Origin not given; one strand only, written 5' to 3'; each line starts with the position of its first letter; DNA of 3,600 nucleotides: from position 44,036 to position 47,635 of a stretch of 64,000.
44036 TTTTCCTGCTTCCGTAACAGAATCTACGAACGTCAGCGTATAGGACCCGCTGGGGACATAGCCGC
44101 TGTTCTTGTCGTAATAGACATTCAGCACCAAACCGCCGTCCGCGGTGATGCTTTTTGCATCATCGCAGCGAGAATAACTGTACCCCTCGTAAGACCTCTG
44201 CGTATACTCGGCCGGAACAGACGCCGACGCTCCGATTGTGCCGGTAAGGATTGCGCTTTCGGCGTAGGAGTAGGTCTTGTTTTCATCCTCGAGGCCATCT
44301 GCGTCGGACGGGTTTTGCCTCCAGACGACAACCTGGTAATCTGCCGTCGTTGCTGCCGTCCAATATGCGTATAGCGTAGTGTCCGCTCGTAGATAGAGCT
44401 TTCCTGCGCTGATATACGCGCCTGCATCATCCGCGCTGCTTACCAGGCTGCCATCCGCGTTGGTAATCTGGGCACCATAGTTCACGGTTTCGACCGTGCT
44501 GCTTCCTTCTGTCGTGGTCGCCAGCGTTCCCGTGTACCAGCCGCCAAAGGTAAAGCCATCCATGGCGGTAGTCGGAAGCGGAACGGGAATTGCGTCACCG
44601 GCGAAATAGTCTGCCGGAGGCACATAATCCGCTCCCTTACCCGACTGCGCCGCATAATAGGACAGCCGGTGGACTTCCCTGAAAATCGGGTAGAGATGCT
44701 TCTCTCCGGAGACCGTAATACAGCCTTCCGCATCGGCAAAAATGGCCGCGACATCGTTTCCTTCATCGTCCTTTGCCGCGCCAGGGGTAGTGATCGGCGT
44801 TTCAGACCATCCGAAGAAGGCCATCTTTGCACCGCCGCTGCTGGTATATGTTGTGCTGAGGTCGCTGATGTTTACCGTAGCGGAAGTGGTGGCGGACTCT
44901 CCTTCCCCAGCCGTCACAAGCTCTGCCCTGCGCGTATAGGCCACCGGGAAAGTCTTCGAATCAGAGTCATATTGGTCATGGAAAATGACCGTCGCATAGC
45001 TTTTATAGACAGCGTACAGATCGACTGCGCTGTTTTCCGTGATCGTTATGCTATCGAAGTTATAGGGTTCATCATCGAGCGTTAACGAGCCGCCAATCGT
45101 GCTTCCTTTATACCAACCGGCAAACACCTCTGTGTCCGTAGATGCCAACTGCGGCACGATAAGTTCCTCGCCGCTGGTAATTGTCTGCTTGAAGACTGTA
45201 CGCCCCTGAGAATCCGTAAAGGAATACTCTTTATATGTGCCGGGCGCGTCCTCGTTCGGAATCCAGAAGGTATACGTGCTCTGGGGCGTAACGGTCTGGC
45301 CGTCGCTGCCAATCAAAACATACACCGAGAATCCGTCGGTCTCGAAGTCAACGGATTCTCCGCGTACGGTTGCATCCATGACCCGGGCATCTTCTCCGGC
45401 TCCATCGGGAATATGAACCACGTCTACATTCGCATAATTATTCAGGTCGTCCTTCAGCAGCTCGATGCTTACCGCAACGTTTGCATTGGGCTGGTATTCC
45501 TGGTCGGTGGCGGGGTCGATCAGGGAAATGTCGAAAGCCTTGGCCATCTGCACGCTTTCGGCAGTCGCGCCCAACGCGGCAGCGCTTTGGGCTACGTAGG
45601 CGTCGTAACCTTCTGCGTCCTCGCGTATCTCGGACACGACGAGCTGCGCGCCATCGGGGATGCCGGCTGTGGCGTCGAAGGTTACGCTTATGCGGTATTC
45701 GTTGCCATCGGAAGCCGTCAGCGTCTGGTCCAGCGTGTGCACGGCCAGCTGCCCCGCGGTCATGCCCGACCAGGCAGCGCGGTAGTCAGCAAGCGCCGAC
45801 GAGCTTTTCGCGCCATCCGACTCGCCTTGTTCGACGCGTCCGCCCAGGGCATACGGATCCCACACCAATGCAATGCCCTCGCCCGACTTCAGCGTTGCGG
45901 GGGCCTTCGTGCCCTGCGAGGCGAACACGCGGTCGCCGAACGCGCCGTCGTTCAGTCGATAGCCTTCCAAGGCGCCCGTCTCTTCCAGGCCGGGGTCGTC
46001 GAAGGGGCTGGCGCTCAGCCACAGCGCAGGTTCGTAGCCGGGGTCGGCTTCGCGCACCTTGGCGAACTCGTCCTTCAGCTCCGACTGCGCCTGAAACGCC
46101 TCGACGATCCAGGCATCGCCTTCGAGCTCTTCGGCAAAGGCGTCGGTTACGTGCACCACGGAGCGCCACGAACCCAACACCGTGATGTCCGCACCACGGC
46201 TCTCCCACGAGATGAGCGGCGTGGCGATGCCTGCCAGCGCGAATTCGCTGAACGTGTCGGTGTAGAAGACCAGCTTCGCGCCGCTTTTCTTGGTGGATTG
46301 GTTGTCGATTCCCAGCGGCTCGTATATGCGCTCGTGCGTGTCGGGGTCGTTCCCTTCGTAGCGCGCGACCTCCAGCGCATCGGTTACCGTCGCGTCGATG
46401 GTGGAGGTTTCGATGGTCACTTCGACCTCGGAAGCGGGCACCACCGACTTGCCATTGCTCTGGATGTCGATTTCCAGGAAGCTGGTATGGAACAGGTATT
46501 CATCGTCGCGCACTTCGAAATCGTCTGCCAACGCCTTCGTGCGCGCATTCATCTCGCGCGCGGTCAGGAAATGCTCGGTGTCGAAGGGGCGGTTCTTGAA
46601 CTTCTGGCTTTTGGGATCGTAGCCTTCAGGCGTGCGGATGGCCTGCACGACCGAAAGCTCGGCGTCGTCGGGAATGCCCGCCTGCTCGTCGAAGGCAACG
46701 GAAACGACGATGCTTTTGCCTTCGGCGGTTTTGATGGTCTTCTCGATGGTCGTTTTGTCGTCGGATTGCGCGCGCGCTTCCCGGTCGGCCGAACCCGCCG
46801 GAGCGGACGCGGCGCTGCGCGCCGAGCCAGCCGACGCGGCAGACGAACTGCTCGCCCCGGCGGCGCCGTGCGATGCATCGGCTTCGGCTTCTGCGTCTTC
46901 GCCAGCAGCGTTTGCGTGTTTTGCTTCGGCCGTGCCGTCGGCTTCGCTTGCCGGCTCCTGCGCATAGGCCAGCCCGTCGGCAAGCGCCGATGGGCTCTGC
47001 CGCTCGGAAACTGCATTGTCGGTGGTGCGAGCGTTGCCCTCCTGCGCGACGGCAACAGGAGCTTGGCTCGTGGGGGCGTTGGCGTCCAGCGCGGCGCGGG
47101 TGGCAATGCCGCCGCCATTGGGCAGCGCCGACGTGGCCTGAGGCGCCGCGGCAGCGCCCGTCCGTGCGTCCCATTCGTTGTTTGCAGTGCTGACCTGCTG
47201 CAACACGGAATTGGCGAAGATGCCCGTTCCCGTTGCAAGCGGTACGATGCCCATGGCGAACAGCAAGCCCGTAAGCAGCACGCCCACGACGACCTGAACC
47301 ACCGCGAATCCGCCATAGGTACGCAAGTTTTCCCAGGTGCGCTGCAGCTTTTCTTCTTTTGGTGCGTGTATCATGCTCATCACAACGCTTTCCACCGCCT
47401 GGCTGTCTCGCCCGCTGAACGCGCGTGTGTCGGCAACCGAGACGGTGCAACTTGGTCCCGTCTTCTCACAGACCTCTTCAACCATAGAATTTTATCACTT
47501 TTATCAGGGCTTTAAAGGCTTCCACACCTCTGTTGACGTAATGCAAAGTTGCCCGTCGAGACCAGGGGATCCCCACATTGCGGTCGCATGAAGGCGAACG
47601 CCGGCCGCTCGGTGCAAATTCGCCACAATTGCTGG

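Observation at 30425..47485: Intact 17-kb ORF: a giant adhesin with a pilin-like N-terminal helix instead of a sortase signal, built from four similarly organised beta-helix modules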

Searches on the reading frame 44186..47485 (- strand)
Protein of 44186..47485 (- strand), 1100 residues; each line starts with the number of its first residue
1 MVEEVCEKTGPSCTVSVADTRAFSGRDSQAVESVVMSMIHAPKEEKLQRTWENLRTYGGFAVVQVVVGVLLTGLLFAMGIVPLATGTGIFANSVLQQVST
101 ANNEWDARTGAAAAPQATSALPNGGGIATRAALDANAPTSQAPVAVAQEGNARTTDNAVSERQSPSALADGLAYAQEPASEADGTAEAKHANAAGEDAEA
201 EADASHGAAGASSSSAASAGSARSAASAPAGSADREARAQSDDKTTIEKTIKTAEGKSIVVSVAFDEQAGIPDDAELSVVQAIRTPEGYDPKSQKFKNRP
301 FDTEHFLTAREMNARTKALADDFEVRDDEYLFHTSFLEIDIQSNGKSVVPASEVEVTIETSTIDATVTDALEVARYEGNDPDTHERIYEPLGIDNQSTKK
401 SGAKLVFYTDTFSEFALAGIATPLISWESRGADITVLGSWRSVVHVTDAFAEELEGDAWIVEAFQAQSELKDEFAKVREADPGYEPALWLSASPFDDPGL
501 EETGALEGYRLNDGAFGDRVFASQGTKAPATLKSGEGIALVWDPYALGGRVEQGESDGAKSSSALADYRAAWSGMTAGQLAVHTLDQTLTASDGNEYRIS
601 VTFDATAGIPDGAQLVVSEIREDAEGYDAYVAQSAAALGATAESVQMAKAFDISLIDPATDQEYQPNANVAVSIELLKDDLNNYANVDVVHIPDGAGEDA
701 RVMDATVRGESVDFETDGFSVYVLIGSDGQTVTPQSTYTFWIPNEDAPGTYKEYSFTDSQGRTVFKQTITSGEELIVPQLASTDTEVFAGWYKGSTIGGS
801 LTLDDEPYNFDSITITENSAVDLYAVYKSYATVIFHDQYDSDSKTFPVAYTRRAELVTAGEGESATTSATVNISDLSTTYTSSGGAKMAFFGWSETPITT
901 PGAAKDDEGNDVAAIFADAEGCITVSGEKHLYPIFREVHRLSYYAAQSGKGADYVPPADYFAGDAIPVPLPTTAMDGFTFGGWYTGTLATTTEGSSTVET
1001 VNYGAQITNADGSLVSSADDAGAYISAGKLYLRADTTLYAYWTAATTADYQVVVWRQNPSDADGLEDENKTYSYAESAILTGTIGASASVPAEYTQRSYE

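Call 6: search_protein_families(library=pfam, proteins=[window:44186-47485:-], max_evalue=0.01)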
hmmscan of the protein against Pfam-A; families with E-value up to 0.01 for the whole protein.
window:44186-47485:- (1100 aa): 1 family
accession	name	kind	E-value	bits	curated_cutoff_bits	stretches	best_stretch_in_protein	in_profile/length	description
PF09479.16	Flg_new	-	4.3e-06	27.2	27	1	758-825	6-64/65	Listeria-Bacteroides repeat domain (List_Bact_rpt)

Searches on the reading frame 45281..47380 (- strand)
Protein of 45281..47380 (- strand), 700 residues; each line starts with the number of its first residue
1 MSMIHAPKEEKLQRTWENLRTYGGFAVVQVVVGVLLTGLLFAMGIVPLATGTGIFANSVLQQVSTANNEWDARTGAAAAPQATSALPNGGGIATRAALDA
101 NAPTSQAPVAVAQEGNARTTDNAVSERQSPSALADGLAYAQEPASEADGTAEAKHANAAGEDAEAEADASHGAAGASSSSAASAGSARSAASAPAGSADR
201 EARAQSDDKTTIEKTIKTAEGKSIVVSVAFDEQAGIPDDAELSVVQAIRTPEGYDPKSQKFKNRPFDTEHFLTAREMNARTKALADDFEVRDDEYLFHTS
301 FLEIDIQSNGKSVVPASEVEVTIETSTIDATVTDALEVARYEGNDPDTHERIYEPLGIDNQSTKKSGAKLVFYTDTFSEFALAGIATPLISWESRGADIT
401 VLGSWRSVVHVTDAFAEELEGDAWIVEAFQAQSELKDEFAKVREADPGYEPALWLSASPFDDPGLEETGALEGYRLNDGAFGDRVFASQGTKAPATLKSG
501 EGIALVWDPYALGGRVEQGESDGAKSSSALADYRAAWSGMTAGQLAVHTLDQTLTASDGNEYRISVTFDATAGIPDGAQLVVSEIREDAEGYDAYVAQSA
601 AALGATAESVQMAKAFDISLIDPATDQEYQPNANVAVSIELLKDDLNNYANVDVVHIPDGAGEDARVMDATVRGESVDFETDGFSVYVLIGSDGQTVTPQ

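Call 14: find_homologous_proteins(query=window:45296-47380:-, max_evalue=0.001)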
Query seq(695 aa): 8000 candidates shared short words with the query, none scored E <= 0.001.

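Call 38: search_protein_representatives(protein=window:45281-47380:-)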
Query: 700 residues. Proteins with E-value up to 0.001 (for the whole library): 1168; up to 1e-10: 620; up to 1e-30: 98. The best 150 are listed.
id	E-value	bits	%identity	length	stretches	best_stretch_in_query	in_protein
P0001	3.8e-90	319.9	51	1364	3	548-700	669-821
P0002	3.6e-89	316.7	43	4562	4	549-697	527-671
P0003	1.1e-86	308.5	59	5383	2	549-694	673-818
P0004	4.1e-86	306.6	49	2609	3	550-700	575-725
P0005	1.4e-84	301.5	38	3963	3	548-691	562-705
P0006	8.1e-83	295.7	47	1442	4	549-700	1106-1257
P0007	5.7e-75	269.7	39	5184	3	550-694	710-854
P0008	1.6e-73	265.0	35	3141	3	63-500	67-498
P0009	1.1e-66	242.3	38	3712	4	549-699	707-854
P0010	1.4e-66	242.1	41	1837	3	549-693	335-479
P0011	1.7e-65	238.4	36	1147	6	549-691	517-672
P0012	2.7e-65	237.8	47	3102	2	549-696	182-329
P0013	1.8e-64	235.0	38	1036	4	547-700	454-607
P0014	3.3e-63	230.9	49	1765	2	549-698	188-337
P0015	9.7e-62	226.0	36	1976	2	526-692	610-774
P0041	2.1e-46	175.4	32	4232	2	108-520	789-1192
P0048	1.8e-42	162.4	34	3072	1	122-692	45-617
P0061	9.4e-39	150.1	34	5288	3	61-410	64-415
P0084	3.8e-33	131.6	52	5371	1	550-697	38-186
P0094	2.8e-31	125.4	32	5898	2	201-509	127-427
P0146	8.7e-27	110.6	34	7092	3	549-690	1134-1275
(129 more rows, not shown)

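Call 42: find_encoding_contigs(protein=P0008, flank=10000, max_places=3)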
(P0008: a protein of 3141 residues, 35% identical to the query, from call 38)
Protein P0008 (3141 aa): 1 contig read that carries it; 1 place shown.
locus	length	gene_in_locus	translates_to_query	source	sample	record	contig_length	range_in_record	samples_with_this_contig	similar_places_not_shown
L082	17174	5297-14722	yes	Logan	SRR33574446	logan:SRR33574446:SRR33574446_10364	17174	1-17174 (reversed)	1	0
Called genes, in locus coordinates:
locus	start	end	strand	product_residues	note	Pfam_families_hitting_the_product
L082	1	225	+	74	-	?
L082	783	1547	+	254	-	-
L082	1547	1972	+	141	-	-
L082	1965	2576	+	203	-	-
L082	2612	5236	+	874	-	-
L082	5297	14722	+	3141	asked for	PF17802:SpaA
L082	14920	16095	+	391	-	PF09479:Flg_new (faint)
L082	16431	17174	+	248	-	?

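Call 46: find_encoding_contigs(protein=P0061, flank=10000, max_places=3)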
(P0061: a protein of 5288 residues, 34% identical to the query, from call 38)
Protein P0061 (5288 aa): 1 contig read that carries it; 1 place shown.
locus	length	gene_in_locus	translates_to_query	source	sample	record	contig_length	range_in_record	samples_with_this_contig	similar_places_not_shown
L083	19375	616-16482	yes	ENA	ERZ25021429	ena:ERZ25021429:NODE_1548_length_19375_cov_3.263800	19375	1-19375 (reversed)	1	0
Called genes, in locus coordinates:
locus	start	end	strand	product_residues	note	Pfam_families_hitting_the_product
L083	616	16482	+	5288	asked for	PF09479:Flg_new (faint), PF17802:SpaA (faint), PF24547:DUF7601 (weak)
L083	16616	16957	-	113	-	-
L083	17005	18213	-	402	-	PF28597:T2SSF_N, PF00482:T2SSF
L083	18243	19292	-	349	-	PF00437:T2SSE, PF13401:AAA_22 (weak)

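Call 47: find_encoding_contigs(protein=P0041, flank=10000, max_places=3)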
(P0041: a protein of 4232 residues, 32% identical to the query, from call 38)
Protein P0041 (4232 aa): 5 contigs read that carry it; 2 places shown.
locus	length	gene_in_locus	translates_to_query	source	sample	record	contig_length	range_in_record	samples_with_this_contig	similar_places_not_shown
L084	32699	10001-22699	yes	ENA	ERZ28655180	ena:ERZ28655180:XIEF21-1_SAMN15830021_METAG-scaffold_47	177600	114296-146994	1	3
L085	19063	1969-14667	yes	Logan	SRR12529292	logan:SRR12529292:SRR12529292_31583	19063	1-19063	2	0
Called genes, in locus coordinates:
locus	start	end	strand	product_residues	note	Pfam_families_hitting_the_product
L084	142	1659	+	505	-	PF00128:Alpha-amylase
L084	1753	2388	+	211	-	PF00156:Pribosyltran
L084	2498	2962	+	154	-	PF00300:His_Phos_1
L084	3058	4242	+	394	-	PF01841:Transglut_core (weak)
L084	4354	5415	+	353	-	PF04245:NA37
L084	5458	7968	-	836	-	PF00990:GGDEF, PF00563:EAL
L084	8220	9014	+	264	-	-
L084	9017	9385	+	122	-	-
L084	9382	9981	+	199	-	-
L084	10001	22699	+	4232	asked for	PF24547:DUF7601, PF17802:SpaA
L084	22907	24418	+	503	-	-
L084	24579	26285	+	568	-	PF05157:MshEN, PF00437:T2SSE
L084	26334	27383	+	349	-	PF00437:T2SSE, PF13401:AAA_22 (weak)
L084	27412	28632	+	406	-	PF28597:T2SSF_N, PF00482:T2SSF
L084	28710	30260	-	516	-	-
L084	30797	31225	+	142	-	PF07963:N_methyl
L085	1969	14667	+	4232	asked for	PF24547:DUF7601, PF17802:SpaA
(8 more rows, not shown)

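Call 48: find_encoding_contigs(protein=P0146, flank=10000, max_places=3)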
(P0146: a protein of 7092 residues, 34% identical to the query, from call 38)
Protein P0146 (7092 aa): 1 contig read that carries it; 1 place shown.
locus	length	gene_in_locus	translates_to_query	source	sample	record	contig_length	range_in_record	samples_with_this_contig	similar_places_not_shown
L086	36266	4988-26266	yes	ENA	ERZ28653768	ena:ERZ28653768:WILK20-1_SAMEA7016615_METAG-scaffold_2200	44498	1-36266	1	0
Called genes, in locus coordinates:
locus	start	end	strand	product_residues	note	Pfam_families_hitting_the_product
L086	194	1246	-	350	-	PF00437:T2SSE, PF13401:AAA_22 (weak)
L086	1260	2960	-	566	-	PF05157:MshEN, PF00437:T2SSE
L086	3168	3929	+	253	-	-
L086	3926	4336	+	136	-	-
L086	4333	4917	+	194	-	-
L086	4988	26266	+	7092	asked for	PF17802:SpaA, PF05738:Cna_B (faint), PF18676:MBG_2, PF24547:DUF7601, PF17802:SpaA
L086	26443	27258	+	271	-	PF06750:A24_N_bact, PF01478:Peptidase_A24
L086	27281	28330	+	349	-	PF11104:PilM_2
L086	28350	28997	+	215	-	-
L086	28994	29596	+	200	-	PF04612:T2SSM (weak)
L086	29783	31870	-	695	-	PF01435:Peptidase_M48 (faint)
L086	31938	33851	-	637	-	PF06480:FtsH_ext (faint), PF00004:AAA, PF17862:AAA_lid_3, PF01434:Peptidase_M41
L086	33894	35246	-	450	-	PF01171:ATP_bind_3, PF09179:TilS, PF11734:TilS_C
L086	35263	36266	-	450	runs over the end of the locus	PF00772:DnaB, PF03796:DnaB_C, PF06745:ATPase (weak), PF13481:AAA_25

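Call 53: find_encoding_contigs(protein=P0094, flank=10000, max_places=2)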
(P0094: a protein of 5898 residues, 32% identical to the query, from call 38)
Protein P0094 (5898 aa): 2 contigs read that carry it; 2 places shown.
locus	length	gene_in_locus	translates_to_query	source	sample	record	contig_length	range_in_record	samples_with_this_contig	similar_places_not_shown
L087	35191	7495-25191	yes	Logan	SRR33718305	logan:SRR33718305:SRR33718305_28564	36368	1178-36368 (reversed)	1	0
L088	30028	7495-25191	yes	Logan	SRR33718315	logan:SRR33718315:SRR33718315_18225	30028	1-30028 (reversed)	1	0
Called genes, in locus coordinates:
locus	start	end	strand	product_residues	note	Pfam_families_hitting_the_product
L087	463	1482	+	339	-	-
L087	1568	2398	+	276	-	PF06750:A24_N_bact, PF01478:Peptidase_A24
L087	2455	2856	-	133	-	-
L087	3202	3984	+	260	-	-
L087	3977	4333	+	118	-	-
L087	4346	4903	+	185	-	PF07963:N_methyl (weak)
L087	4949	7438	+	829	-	-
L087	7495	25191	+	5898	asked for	PF18676:MBG_2, PF19407:DUF5979 (weak), PF24547:DUF7601, PF19407:DUF5979 (weak), PF24547:DUF7601, PF19407:DUF5979 (weak), PF24547:DUF7601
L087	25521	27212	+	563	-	PF05157:MshEN, PF00437:T2SSE, PF01580:FtsK_SpoIIIE (faint), PF13401:AAA_22 (faint)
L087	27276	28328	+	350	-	PF00437:T2SSE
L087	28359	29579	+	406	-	PF28597:T2SSF_N, PF00482:T2SSF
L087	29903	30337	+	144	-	PF07963:N_methyl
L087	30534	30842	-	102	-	-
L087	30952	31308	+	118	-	-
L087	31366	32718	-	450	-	PF00239:Resolvase, PF07508:Recombinase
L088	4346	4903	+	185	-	PF07963:N_methyl (weak)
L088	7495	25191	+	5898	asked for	PF18676:MBG_2, PF19407:DUF5979 (weak), PF24547:DUF7601, PF19407:DUF5979 (weak), PF24547:DUF7601, PF19407:DUF5979 (weak), PF24547:DUF7601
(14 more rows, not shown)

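Call 54: find_encoding_contigs(protein=P0048, flank=10000, max_places=2)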
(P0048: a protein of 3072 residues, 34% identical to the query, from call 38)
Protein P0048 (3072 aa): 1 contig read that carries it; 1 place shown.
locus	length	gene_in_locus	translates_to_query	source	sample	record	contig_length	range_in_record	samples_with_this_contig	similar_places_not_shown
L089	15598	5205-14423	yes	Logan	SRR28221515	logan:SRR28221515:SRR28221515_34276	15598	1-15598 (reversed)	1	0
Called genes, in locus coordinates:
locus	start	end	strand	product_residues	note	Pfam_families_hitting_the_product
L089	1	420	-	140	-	?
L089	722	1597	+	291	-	-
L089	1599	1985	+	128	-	-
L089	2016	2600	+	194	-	-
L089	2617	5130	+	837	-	PF07963:N_methyl (weak)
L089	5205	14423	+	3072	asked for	PF17802:SpaA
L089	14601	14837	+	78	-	-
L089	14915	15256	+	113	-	PF01850:PIN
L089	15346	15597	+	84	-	?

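Call 55: find_encoding_contigs(protein=P0007, flank=10000, max_places=2)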
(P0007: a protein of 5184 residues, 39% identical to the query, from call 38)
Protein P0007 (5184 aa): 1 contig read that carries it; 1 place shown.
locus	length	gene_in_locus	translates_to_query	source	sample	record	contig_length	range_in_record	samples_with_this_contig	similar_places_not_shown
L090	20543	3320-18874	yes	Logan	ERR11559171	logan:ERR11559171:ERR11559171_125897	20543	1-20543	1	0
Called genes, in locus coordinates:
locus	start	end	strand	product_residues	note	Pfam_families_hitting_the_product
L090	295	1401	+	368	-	PF03706:LPG_synthase_TM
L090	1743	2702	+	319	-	-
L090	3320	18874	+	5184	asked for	PF09479:Flg_new (faint), PF24547:DUF7601 (weak), PF13229:Beta_helix, PF24547:DUF7601, PF17802:SpaA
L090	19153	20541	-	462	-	?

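Call 89: find_encoding_contigs(protein=P0084, flank=10000, max_places=2)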
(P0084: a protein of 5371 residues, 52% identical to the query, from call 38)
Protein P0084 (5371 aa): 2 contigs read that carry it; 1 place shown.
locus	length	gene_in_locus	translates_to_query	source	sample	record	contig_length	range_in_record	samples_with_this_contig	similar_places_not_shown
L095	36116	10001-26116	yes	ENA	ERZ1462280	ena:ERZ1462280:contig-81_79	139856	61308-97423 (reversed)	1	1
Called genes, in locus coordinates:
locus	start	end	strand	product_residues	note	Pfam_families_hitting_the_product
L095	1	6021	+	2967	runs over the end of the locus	PF09479:Flg_new, PF19407:DUF5979 (weak), PF17802:SpaA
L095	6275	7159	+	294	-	-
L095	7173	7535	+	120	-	-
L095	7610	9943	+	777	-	-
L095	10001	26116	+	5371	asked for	PF09479:Flg_new (faint), PF17802:SpaA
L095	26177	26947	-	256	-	-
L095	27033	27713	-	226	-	-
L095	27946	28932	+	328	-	PF16902:FokI_D3 (weak), PF13280:WYL, PF25583:WCX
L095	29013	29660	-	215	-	-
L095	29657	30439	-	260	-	PF02811:PHP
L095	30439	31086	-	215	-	PF01502:PRA-CH, PF01503:PRA-PH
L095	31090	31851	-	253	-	PF00977:His_biosynth, PF03060:NMO (faint)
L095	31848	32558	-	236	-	PF00977:His_biosynth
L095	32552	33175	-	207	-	PF00117:GATase, PF07685:GATase_3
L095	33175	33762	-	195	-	PF00475:IGPD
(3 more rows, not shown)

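Call 90: find_encoding_contigs(protein=P0002, flank=10000, max_places=2)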
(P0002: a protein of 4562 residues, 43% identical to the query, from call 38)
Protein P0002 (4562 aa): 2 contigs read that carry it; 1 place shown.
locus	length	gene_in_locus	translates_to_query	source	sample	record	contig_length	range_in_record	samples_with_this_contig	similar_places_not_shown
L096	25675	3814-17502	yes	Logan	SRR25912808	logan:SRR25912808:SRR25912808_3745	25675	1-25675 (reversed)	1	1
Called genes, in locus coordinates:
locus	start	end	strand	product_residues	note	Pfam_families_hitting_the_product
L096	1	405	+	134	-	?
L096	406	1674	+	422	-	PF00482:T2SSF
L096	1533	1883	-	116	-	-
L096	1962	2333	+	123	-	PF07963:N_methyl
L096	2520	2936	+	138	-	-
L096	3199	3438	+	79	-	-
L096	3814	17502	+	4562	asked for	PF24547:DUF7601 (faint), PF09479:Flg_new (weak), PF17802:SpaA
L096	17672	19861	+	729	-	PF07963:N_methyl (weak)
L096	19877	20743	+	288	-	-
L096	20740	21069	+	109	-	-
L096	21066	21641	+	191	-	PF07963:N_methyl (faint)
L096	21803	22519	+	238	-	-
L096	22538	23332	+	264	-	PF06750:A24_N_bact, PF01478:Peptidase_A24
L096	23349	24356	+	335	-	PF11104:PilM_2, PF14450:FtsA (faint)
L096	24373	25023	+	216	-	-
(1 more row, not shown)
